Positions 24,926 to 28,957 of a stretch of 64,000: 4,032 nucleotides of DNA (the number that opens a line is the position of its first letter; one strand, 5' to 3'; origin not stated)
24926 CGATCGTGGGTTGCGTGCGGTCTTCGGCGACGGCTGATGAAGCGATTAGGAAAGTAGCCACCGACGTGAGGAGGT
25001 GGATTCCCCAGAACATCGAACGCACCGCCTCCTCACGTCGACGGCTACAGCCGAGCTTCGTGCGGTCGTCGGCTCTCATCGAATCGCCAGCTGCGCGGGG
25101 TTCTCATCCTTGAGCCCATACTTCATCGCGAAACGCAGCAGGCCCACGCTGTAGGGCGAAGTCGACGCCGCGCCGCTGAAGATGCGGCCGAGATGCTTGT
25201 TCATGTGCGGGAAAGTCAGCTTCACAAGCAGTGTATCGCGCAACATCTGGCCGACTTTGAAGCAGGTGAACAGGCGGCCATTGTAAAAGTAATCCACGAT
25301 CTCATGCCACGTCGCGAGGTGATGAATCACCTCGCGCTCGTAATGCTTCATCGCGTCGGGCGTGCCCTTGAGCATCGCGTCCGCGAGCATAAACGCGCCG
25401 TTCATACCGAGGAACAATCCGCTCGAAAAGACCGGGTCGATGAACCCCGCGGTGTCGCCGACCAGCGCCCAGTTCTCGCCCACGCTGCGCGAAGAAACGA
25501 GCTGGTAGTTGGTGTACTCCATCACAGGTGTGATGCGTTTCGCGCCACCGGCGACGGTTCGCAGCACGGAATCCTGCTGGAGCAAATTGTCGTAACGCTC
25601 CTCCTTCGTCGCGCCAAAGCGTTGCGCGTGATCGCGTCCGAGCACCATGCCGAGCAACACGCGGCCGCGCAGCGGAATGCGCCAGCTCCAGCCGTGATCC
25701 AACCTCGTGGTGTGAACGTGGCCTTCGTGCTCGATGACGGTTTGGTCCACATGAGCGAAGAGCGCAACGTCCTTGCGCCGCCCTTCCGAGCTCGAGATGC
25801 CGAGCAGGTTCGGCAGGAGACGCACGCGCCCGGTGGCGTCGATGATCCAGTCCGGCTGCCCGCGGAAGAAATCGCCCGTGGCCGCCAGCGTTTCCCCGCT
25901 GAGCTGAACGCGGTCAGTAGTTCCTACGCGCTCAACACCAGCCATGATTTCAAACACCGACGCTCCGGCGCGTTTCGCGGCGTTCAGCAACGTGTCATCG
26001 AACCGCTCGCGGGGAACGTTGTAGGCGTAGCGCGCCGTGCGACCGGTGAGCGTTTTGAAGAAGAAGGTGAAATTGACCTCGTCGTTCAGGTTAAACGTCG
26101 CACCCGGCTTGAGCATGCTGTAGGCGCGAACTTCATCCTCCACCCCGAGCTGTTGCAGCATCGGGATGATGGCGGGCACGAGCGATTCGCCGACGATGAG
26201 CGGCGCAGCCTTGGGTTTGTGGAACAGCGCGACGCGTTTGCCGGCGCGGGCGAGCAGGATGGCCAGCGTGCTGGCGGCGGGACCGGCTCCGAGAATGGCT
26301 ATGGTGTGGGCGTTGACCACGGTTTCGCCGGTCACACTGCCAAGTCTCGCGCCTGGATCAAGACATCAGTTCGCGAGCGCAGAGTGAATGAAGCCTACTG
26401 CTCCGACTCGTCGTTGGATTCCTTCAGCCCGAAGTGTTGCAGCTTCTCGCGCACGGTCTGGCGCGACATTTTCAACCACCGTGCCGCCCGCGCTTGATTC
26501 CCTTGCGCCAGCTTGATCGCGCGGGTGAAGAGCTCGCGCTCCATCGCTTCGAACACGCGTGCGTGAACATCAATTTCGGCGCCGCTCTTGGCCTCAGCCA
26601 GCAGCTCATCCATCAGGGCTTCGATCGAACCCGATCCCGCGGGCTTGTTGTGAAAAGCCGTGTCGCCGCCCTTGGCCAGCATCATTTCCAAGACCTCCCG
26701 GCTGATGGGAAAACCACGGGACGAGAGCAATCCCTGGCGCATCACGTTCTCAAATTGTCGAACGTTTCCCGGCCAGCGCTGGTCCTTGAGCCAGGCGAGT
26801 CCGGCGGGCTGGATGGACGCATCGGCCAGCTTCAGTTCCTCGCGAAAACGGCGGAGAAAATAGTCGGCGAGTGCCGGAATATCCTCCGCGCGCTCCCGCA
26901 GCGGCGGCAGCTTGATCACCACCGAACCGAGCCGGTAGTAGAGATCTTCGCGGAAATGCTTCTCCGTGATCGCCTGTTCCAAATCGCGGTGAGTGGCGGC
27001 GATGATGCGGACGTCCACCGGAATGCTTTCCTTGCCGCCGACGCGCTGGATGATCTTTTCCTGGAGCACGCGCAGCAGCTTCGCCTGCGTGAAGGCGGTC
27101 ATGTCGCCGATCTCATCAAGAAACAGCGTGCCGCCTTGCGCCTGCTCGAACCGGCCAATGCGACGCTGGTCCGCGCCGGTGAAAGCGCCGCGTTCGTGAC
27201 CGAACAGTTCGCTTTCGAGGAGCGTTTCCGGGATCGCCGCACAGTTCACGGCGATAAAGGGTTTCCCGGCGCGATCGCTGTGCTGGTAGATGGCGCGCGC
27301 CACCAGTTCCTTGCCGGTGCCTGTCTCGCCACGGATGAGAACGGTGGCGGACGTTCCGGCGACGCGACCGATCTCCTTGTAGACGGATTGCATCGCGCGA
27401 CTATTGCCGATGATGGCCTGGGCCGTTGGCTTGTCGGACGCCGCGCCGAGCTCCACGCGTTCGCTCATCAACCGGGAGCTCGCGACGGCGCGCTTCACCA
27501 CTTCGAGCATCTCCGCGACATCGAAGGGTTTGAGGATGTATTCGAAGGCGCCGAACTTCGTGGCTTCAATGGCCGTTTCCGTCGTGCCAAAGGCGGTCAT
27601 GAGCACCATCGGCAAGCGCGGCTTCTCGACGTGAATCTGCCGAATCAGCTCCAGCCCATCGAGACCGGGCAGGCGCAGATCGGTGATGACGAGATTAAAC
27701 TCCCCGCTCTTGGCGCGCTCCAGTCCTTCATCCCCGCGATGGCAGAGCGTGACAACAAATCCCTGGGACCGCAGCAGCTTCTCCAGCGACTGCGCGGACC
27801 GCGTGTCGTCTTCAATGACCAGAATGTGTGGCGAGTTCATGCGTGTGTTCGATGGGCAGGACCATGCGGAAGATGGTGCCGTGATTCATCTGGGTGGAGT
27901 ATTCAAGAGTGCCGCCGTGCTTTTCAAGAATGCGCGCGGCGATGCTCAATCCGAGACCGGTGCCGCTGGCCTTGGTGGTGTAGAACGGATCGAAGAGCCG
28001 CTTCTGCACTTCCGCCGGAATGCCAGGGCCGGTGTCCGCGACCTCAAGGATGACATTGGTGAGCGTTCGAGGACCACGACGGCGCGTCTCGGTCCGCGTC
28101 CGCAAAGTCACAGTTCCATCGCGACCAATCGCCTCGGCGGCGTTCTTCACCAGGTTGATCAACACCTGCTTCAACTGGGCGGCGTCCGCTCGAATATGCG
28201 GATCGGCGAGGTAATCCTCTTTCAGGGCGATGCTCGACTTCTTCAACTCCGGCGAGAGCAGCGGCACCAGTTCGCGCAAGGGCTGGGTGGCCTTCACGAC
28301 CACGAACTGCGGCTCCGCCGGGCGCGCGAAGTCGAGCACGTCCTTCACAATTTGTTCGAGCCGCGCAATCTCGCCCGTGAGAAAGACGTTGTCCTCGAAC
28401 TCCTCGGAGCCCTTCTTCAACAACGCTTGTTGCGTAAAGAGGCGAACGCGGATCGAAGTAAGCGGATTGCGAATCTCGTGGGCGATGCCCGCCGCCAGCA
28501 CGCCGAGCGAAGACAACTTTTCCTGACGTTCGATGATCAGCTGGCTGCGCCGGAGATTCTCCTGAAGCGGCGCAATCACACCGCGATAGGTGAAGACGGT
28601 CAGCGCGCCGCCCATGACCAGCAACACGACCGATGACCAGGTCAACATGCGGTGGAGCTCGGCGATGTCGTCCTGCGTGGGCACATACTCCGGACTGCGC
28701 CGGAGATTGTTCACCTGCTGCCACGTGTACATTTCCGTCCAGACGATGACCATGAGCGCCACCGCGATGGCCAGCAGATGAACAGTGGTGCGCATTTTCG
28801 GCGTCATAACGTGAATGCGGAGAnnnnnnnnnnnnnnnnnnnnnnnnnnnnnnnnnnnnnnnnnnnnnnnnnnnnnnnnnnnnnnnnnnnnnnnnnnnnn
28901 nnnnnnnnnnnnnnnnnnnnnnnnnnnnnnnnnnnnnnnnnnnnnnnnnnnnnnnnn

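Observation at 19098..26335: Orphan TAL + two flavin-dependent halogenases + O-methyltransferase + beta-barrel cluster with no CoA ligase, PKS or NRPS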

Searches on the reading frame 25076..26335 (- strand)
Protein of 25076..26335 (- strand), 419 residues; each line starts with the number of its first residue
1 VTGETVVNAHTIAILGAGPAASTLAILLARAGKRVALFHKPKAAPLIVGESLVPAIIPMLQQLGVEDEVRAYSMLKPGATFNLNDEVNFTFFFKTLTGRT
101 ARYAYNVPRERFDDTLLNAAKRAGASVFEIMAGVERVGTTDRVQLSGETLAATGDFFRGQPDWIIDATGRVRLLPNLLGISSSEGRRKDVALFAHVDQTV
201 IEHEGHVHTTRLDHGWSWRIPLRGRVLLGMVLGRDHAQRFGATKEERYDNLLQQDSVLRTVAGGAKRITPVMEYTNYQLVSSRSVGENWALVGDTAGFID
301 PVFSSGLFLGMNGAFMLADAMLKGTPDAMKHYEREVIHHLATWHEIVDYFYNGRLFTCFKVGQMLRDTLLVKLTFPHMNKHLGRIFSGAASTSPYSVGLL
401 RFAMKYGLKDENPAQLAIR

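Call 4: search_protein_families(library=pfam, proteins=[window:25076-26335:-])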
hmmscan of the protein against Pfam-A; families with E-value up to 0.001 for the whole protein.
window:25076-26335:- (419 aa): 2 families
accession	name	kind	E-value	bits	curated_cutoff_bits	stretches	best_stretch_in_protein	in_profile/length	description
PF04820.20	Trp_halogenase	-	1.8e-26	93.5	21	2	99-352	147-387/458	Tryptophan halogenase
PF01494.25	FAD_binding_3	-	1.6e-12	47.8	22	1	12-321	4-318/349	FAD binding domain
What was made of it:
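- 25076..26335 (-): Hal2: a second, divergent flavin-dependent halogenase, 29% identical to Hal1. Pfam Trp_halogenase at 93.5 bits (call 4).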

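Call 6: search_protein_families(library=ncbifam, proteins=[window:25076-26335:-])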
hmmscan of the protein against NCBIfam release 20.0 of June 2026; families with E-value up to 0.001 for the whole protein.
window:25076-26335:- (419 aa): 34 families (the best 25 are shown)
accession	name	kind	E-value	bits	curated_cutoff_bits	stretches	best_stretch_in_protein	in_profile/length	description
NF033113.0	halo_ClmS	equivalog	1.3e-35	123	900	1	10-355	3-361/570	chloramphenicol-biosynthetic FADH2-dependent halogenase CmlS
NF049967.1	QhpG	equivalog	5.1e-35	121.2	240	1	12-318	1-283/423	flavin-dependent monooxygenase QhpG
NF038171.1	maturase_LodB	equivalog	5.5e-22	78.3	400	1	12-352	2-346/361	lysine-epsilon-oxidase maturase LodB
TIGR02032.1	GG-red-SF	subfamily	4.1e-20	72.7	158.8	1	14-319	5-295/297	geranylgeranyl reductase family protein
NF038174.1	maturase_GoxB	equivalog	2.5e-16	59.7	400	1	10-341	1-333/358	glycine oxidase maturase GoxB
TIGR01988.1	Ubi-OHases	subfamily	1.5e-12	47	224.65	1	12-350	2-349/387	ubiquinone biosynthesis hydroxylase, UbiH/UbiF/VisC/COQ6 family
NF005720.0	PRK07538.1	subfamily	1.9e-09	36.9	400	1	10-155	3-150/418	hypothetical protein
NF005691.0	PRK07494.1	equivalog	5.3e-09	35.1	459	1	9-370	8-368/404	UbiH/UbiF family hydroxylase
NF006593.0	PRK09126.1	equivalog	1.2e-08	34.3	420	1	10-330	5-324/393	5-demethoxyubiquinol-8 5-hydroxylase UbiM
NF045655.1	MkRedMenJ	equivalog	1.4e-08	34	700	1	10-137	5-126/406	menaquinone reductase MenJ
NF005313.0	PRK06847.1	subfamily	1.7e-08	33.8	372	1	8-127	3-124/375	hypothetical protein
TIGR01984.1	UbiH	equivalog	3e-08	32.9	392.2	1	12-332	2-326/382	2-octaprenyl-6-methoxyphenyl hydroxylase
TIGR02023.1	BchP-ChlP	subfamily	7e-08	31.9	343.3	1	12-136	3-119/388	geranylgeranyl diphosphate reductase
NF008519.0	PRK11445.1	equivalog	1.5e-07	31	303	1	214-336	200-315/355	FAD-binding protein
NF005599.0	PRK07333.1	equivalog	3.8e-07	29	549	1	10-324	13-328/414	ubiquinone biosynthesis hydroxylase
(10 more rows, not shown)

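Call 53: search_solved_structures(query=window:25076-26335:-, show_alignments=3, max_evalue=1e-15)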
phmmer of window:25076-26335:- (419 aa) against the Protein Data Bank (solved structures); distinct sequences matched with E-value up to 1e-15: 8.
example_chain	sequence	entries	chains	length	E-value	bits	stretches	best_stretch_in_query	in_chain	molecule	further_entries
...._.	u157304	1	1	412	1.8e-31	112.4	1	10-334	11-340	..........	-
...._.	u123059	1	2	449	1.3e-29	106.3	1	12-365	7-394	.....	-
3nix_A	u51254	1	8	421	3.9e-29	104.7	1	12-359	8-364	Flavoprotein/dehydrogenase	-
5dbj_E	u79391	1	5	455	6.6e-28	100.7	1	10-364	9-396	FADH2-dependent halogenase PltA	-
3i3l_A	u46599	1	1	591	2.3e-27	98.9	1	10-326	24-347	Alkylhalidase CmlS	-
3e1t_A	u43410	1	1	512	1.7e-26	96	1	12-321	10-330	Halogenase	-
5buk_A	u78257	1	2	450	7.5e-26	93.9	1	11-364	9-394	FADH2-dependent halogenase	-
8gu0_A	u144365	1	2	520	1.3e-20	76.6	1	11-327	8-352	Non-heme halogenase radH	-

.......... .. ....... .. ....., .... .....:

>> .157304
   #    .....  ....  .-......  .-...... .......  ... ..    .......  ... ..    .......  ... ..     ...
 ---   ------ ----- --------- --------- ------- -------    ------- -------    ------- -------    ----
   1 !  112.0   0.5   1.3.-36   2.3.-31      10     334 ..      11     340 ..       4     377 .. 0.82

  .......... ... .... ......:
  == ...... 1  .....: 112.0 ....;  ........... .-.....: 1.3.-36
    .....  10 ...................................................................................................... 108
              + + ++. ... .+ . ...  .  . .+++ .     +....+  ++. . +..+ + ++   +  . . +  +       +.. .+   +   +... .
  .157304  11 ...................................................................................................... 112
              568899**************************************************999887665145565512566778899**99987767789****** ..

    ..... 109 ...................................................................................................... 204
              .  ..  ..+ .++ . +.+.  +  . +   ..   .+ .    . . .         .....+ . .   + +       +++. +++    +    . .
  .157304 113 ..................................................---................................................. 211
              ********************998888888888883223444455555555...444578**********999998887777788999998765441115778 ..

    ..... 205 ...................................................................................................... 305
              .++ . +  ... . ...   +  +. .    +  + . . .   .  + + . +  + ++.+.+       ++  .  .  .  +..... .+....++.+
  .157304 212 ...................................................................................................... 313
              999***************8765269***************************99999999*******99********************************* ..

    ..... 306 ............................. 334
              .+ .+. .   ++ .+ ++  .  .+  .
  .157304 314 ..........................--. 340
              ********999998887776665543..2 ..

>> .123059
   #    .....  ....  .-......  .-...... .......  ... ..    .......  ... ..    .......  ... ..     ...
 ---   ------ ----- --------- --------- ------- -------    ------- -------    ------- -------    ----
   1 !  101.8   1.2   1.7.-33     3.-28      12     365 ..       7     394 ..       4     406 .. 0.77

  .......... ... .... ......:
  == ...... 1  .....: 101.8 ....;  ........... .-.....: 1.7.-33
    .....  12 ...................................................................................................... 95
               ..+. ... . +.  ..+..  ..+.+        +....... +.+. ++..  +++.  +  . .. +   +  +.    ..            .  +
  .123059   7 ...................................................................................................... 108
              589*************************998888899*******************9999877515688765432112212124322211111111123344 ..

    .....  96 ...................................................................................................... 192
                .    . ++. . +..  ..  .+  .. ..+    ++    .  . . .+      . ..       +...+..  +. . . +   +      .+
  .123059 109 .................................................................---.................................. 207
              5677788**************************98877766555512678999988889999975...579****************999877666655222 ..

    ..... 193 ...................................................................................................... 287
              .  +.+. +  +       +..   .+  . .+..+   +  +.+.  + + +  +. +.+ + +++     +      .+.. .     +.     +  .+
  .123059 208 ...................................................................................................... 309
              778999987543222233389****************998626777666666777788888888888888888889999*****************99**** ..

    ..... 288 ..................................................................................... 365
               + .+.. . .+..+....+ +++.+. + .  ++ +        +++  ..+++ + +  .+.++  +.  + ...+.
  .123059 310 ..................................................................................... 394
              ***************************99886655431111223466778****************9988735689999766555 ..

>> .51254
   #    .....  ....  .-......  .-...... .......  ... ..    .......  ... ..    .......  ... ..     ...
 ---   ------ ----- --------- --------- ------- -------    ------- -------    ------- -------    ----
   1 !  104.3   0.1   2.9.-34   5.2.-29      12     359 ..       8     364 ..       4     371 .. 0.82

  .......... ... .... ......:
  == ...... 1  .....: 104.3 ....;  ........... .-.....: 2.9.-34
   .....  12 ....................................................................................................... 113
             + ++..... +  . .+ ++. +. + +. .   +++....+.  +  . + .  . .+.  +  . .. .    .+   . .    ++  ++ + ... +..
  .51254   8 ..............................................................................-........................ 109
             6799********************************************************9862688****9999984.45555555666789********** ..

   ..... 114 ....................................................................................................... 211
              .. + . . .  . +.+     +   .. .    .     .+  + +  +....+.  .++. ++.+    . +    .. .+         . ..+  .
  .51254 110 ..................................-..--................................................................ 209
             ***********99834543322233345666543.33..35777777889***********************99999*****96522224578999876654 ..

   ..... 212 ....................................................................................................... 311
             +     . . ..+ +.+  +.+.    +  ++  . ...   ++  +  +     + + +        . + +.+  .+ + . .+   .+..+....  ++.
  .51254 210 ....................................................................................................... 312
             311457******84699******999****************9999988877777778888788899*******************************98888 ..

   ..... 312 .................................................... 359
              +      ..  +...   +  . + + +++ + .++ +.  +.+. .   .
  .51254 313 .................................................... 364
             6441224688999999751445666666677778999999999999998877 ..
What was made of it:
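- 25076..26335 (-): PDB matches to halogenases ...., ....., PltA, CmlS and CndH-type (call 53).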

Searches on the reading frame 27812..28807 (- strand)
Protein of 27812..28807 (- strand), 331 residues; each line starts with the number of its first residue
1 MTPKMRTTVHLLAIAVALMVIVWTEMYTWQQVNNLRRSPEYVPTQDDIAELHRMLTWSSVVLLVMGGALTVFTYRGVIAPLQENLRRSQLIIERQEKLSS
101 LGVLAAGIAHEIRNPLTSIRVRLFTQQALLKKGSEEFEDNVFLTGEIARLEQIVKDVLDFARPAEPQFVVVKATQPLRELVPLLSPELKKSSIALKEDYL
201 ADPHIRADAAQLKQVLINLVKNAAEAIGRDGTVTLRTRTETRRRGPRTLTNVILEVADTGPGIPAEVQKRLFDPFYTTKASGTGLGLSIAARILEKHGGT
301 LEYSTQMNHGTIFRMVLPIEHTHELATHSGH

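Call 4: search_protein_families(library=pfam, proteins=[window:27812-28807:-])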
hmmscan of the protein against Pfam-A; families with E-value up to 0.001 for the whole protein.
window:27812-28807:- (331 aa): 2 families
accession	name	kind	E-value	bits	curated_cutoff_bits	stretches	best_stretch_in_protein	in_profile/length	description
PF02518.31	HATPase_c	-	8.4e-27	94.2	26.4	1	208-320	2-110/111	Histidine kinase-, DNA gyrase B-, and HSP90-like ATPase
PF00512.31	HisKA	-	3.9e-09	36.9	26.9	1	103-163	4-63/66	His Kinase A (phospho-acceptor) domain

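Call 26: search_protein_families(library=ncbifam, proteins=[window:27812-28807:-], max_evalue=1e-10)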
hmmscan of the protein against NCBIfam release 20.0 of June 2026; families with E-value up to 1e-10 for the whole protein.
window:27812-28807:- (331 aa): 66 families (the best 25 are shown)
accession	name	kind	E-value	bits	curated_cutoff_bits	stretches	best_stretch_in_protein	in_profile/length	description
NF008468.0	PRK11360.1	equivalog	1.3e-63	215.3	646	1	86-323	381-612/616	two-component system sensor histidine kinase AtoS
NF007688.0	PRK10364.1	equivalog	8.2e-53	179.8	479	1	54-322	196-454/460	two-component system sensor histidine kinase ZraS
NF010411.0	PRK13837.1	equivalog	6.1e-44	150.2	647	1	82-326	431-682/828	two-component system VirA-like sensor kinase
NF038348.1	T2SS_HK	subfamily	5.9e-41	140.5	450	1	148-319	409-573/574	histidine kinase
NF052574.1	HisKinEspCMyxo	equivalog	2e-40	138.7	1200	1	69-323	390-641/785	serine histidine kinase EspC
NF046020.1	HisKinCckABruc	equivalog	4.4e-36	124.1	1000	1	93-324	472-712/868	cell cycle histidine kinase CckA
NF053867.1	SprKinKinDBac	equivalog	2e-35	122.2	775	1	44-321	233-499/500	sporulation kinase KinD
NF046026.1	HisKinCckACaul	equivalog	8e-35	120.1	1000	1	92-326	293-539/678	cell cycle histidine kinase CckA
NF046044.1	PnpS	equivalog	3.5e-33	115.2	400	1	106-318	175-390/390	two-component system histidine kinase PnpS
NF008293.1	PRK11073.1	equivalog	1.1e-32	113.6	240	1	79-320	109-348/349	nitrogen regulation protein NR(II)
NF052573.1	HisKinEspAMyxo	equivalog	3.7e-31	107.9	1400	1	93-320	376-612/755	serine histidine kinase EspA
NF047466.1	hybrid_RR_LvrB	exception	2.1e-30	106.1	500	1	94-319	145-376/377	hybrid histidine kinase/response regulator LvrB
NF047497.1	HK_LIC_12097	equivalog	3.3e-29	101.8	500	1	94-319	143-366/367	LIC_12097 family sensor histidine kinase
TIGR02956.1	TMAO_torS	equivalog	7.2e-28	97.2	676.5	1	106-326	469-689/967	TMAO reductase system sensor histidine kinase/response regulator TorS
NF006800.0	PRK09303.1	equivalog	8.8e-28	97.3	342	1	95-321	145-379/383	histidine kinase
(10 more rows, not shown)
